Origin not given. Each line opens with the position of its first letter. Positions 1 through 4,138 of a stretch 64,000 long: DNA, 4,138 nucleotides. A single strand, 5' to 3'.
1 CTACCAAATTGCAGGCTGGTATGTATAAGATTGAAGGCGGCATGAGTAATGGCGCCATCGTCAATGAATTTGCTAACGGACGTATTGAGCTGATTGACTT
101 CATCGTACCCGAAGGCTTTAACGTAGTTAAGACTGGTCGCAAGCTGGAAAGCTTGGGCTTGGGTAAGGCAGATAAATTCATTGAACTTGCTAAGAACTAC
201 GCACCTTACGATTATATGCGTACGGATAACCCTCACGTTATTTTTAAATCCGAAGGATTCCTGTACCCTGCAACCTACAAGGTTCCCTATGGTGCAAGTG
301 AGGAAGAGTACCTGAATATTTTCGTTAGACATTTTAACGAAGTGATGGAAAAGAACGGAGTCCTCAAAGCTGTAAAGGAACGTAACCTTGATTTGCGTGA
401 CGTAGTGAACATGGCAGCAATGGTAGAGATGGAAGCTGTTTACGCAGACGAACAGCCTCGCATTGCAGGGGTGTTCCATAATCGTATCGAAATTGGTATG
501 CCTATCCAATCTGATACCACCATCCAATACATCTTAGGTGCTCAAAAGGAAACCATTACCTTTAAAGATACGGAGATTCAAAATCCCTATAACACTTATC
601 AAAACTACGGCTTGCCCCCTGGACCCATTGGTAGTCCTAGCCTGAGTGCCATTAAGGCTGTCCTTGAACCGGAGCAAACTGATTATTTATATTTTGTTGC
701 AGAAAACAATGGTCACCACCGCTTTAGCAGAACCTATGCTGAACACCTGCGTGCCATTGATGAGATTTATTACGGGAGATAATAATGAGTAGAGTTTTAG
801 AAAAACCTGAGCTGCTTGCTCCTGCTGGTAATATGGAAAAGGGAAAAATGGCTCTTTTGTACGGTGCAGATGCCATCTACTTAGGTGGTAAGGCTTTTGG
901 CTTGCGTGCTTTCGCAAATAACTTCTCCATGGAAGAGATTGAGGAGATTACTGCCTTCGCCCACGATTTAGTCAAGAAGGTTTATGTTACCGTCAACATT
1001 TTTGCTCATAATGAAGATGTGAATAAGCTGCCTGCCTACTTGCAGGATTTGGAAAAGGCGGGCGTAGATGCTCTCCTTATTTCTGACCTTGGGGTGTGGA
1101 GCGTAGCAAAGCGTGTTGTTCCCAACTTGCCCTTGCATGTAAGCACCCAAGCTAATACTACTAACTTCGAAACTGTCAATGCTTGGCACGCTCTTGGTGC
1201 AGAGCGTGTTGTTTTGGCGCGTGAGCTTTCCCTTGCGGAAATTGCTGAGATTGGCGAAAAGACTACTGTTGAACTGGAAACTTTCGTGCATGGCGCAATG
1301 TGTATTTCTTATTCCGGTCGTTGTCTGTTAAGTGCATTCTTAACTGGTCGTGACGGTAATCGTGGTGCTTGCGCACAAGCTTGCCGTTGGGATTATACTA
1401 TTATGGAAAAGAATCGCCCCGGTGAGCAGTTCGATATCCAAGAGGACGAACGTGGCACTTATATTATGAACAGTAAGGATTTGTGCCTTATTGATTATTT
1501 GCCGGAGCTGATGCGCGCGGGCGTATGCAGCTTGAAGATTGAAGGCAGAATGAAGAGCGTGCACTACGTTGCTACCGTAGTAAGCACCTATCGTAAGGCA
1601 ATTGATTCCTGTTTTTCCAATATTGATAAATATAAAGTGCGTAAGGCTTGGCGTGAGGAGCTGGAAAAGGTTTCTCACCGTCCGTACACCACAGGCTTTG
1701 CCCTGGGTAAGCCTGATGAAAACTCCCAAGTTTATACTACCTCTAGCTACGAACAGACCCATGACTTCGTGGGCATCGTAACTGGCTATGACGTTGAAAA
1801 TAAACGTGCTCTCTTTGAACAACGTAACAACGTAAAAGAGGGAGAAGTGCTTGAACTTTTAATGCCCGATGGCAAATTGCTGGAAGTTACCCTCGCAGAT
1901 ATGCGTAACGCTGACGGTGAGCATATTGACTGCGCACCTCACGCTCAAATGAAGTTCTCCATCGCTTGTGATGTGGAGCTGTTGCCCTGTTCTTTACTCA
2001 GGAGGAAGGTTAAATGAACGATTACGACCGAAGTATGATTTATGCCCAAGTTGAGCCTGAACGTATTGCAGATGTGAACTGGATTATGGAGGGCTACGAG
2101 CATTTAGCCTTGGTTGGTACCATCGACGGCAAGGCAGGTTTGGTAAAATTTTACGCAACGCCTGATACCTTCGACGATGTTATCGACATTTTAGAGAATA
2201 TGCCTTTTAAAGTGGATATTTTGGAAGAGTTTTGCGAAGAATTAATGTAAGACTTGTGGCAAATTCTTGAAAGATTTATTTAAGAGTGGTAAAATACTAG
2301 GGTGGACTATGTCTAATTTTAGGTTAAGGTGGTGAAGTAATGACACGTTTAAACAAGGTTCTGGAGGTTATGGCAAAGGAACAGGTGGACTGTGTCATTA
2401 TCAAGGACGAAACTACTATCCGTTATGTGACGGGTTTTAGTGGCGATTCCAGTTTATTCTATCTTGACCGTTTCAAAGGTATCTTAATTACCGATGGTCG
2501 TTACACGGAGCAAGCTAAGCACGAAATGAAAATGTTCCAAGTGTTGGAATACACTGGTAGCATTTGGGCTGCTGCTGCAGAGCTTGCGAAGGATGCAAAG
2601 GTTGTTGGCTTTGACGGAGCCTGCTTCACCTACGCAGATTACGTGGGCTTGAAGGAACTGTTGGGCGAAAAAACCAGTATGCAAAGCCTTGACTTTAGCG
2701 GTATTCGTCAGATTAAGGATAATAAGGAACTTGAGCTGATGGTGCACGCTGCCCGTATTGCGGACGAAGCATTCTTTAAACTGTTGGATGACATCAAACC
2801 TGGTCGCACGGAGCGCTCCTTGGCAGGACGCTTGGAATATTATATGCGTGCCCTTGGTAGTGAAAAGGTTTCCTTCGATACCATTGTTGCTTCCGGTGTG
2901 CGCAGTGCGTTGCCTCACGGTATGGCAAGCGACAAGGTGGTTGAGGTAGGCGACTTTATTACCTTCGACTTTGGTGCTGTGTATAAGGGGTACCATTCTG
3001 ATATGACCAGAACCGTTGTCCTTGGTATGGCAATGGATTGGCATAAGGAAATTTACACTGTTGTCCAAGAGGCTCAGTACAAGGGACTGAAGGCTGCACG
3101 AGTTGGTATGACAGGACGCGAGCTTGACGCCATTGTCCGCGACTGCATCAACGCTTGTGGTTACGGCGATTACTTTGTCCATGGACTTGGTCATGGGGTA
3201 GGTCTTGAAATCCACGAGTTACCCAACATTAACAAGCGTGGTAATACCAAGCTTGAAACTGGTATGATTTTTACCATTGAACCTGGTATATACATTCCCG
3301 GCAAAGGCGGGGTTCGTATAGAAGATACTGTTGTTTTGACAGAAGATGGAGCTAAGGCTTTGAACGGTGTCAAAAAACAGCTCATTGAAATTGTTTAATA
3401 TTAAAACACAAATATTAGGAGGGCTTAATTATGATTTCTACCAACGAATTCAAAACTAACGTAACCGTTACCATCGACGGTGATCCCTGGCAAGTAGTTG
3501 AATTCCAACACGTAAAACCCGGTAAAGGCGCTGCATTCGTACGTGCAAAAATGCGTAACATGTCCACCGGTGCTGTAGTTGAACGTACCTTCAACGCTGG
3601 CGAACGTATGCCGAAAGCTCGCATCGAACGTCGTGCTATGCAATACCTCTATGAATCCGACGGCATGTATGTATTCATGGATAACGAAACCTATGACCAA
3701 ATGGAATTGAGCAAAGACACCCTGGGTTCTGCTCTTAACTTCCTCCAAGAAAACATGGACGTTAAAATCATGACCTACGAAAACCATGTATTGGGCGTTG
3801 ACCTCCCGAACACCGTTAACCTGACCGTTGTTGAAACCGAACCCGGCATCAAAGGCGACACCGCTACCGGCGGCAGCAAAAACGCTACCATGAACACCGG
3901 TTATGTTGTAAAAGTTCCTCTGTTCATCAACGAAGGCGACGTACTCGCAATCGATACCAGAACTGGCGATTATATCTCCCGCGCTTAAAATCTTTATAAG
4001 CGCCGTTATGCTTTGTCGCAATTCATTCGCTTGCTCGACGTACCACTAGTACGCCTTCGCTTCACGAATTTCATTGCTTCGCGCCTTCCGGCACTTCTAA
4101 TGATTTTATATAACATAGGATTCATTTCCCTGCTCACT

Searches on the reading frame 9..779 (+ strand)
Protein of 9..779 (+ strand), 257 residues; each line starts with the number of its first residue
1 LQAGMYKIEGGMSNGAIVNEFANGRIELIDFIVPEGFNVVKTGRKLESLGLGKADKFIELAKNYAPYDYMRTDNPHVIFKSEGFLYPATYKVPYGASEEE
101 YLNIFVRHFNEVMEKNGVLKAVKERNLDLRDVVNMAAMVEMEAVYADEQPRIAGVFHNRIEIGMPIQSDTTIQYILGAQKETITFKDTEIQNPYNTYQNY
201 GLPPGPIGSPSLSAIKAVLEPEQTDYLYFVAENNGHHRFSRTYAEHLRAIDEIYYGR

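Call 4: search_protein_families(library=pfam, proteins=[window:9-779:+], max_evalue=0.001)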
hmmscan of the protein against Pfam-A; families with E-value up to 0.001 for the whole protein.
window:9-779:+ (257 aa): 1 family
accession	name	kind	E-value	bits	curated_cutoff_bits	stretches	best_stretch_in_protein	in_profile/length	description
PF02618.21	YceG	-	9.8e-72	242.2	32.4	1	1-251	41-274/275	YceG-like family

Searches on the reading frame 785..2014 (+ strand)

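Call 4: search_protein_families(library=pfam, proteins=[window:785-2014:+], max_evalue=0.001)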
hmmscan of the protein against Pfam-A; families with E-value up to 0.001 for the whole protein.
window:785-2014:+ (410 aa): 2 families
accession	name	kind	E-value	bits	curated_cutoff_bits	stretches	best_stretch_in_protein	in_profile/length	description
PF01136.24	Peptidase_U32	-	8.9e-103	343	22.4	1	80-311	2-232/233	Peptidase family U32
PF16325.11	Peptidase_U32_C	-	7.7e-24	84.1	28.2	1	324-406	1-83/83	Peptidase family U32 C-terminal domain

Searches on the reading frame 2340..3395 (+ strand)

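Call 4: search_protein_families(library=pfam, proteins=[window:2340-3395:+], max_evalue=0.001)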
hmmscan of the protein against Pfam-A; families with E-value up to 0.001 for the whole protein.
window:2340-3395:+ (352 aa): 2 families
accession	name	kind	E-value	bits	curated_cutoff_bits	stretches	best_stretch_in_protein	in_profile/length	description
PF00557.29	Peptidase_M24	-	1.5e-73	247.4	23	1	132-335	1-208/208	Metallopeptidase family M24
PF01321.24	Creatinase_N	-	2.6e-20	73.7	22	1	3-111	1-113/128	Creatinase/Prolidase N-terminal domain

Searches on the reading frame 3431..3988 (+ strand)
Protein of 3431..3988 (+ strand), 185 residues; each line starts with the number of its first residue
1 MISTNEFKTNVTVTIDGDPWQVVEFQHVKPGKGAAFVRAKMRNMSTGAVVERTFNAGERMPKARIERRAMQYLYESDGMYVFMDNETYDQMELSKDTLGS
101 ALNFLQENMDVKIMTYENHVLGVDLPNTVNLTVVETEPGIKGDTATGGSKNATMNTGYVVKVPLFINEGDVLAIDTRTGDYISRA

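Call 4: search_protein_families(library=pfam, proteins=[window:3431-3985:+], max_evalue=0.001)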
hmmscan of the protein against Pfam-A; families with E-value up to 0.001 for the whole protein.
window:3431-3985:+ (185 aa): 3 families
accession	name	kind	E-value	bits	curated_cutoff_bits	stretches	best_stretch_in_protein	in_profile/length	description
PF08207.18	EFP_N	-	1.2e-27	96.1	23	1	3-59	1-57/58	Elongation factor P (EF-P) KOW-like domain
PF09285.17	Elong-fact-P_C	-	4e-27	94.1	25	1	129-184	1-56/56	Elongation factor P, C-terminal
PF01132.26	EFP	-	3.4e-22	78.6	27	1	68-120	1-53/54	Elongation factor P (EF-P) OB domain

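Call 15: find_encoding_contigs(protein=window:3431-3988:+, flank=10000, max_places=10)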
Protein window:3431-3988:+ (185 aa): 8 contigs read that carry it; 7 places shown.
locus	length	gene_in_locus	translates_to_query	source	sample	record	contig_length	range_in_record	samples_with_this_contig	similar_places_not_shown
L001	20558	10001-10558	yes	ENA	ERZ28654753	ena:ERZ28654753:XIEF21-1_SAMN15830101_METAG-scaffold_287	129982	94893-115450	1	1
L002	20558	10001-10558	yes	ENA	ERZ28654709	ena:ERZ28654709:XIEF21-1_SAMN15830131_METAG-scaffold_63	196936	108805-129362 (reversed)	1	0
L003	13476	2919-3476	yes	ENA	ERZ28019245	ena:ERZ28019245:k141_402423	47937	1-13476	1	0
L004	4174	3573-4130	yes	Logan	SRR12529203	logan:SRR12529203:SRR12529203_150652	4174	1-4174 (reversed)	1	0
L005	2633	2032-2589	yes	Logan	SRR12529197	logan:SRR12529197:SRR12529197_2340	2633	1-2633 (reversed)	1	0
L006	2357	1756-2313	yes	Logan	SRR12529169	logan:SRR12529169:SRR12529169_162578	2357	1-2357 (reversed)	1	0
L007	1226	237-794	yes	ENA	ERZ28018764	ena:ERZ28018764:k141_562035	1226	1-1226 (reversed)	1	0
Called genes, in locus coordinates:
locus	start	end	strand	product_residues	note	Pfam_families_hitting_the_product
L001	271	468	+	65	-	PF02646:RmuC (weak)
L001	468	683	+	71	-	-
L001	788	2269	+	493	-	PF03553:Na_H_antiporter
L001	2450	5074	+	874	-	PF01411:tRNA-synt_2c, PF07973:tRNA_SAD, PF02272:DHHA1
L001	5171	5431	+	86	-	PF06135:IreB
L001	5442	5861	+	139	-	PF03652:RuvX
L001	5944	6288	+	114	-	PF06949:DUF1292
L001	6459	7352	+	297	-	PF02618:YceG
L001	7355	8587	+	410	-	PF01136:Peptidase_U32, PF16325:Peptidase_U32_C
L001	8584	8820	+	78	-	PF16256:DUF4911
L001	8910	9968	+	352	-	PF01321:Creatinase_N, PF00557:Peptidase_M24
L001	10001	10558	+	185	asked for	PF08207:EFP_N, PF01132:EFP, PF09285:Elong-fact-P_C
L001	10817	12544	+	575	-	PF07244:POTRA (faint), PF08479:POTRA_2, PF03865:ShlB, PF01103:Omp85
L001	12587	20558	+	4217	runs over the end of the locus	-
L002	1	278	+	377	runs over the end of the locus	PF02646:RmuC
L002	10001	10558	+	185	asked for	PF08207:EFP_N, PF01132:EFP, PF09285:Elong-fact-P_C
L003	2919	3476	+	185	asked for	PF08207:EFP_N, PF01132:EFP, PF09285:Elong-fact-P_C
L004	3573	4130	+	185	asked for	PF08207:EFP_N, PF01132:EFP, PF09285:Elong-fact-P_C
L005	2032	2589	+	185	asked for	PF08207:EFP_N, PF01132:EFP, PF09285:Elong-fact-P_C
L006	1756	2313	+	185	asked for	PF08207:EFP_N, PF01132:EFP, PF09285:Elong-fact-P_C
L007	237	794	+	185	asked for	PF08207:EFP_N, PF01132:EFP, PF09285:Elong-fact-P_C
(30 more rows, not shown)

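Call 21: find_related_loci(query=window:3431-3985:+, collection=genome_contigs, flank=10000)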
Query window:3431-3985:+ (185 aa) in genome_contigs; peptide patterns used: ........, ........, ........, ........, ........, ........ (x = any residue, [..] = any of these).
599 stretches matched a pattern (row limit reached: there are more); 565 encode a relative of the query (tblastn E <= 1e-3); the best 80 are kept; 80 distinct loci.
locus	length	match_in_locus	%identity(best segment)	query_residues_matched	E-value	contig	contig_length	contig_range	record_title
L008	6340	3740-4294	96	1-185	2e-119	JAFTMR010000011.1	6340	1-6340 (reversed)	MAG: Phascolarctobacterium sp. isolate RGIG3958 Roe_deer_Cecum-3__c40641, whole genome shotgun sequence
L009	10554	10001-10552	96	1-184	5e-119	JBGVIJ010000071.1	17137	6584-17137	MAG: Phascolarctobacterium sp. isolate fecal_MAG_322 fecal_MAG_322_contig_0071, whole genome shotgun sequence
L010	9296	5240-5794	92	1-185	3e-114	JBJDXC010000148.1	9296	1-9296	MAG: Phascolarctobacterium sp. isolate LOHA39_bin.032 NODE_4580_length_9296_cov_7.769830, whole genome shotgun sequence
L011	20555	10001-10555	92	1-185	3e-114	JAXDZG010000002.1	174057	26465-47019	MAG: Phascolarctobacterium sp. isolate SUG3079 k141_9956, whole genome shotgun sequence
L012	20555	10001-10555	92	1-185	3e-114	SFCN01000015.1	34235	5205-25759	MAG: Phascolarctobacterium sp. isolate W0P12.032 Contig396, whole genome shotgun sequence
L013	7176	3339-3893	92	1-185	3e-114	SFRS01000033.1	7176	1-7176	MAG: bacterium isolate W0P37.035 Contig4462, whole genome shotgun sequence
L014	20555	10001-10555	91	1-185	8e-114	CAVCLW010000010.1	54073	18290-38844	Escherichia coli isolate H07624-L1_cleanbin_000004 genome assembly, contig: Spades_H07624-L1_contig_230, whole genome sh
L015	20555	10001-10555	91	1-185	8e-114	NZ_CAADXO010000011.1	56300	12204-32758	MAG: uncultured Phascolarctobacterium sp. isolate HGM14019, whole genome shotgun sequence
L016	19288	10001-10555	91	1-185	8e-114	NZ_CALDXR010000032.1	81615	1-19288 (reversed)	MAG: uncultured Phascolarctobacterium sp. isolate ERR2619708_bin.13_CONCOCT_v1.1_MAG ERZ1026776.48, whole genome shotgun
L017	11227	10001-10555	91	1-185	2e-113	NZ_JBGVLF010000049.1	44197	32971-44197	MAG: Phascolarctobacterium sp. isolate fecal_MAG_288 fecal_MAG_288_contig_0049, whole genome shotgun sequence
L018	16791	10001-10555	91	1-185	2e-113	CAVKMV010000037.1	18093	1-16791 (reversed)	Ruminococcus intestinalis isolate H07659-L1_cleanbin_000011 genome assembly, contig: Spades_H07659-L1_contig_1767, whole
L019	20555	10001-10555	90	1-185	1e-112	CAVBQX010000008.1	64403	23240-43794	Segatella copri isolate H07663-L1_cleanbin_000002 genome assembly, contig: Spades_H07663-L1_contig_217, whole genome sho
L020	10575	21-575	89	1-185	2e-111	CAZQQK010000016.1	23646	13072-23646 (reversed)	MAG TPA_asm: uncultured Phascolarctobacterium sp. isolate SRP350583_co2_162 genome assembly, contig: NODE_2973_length_23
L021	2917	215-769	85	1-185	3e-109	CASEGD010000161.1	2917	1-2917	uncultured Phascolarctobacterium sp. isolate O65_L3_319319_idba_bin.57 genome assembly, contig: O65_L3_319319_idba_bin.5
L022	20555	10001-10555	84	1-185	4e-106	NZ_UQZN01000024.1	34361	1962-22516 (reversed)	Uncultured Phascolarctobacterium sp. isolate UMGS791, whole genome shotgun sequence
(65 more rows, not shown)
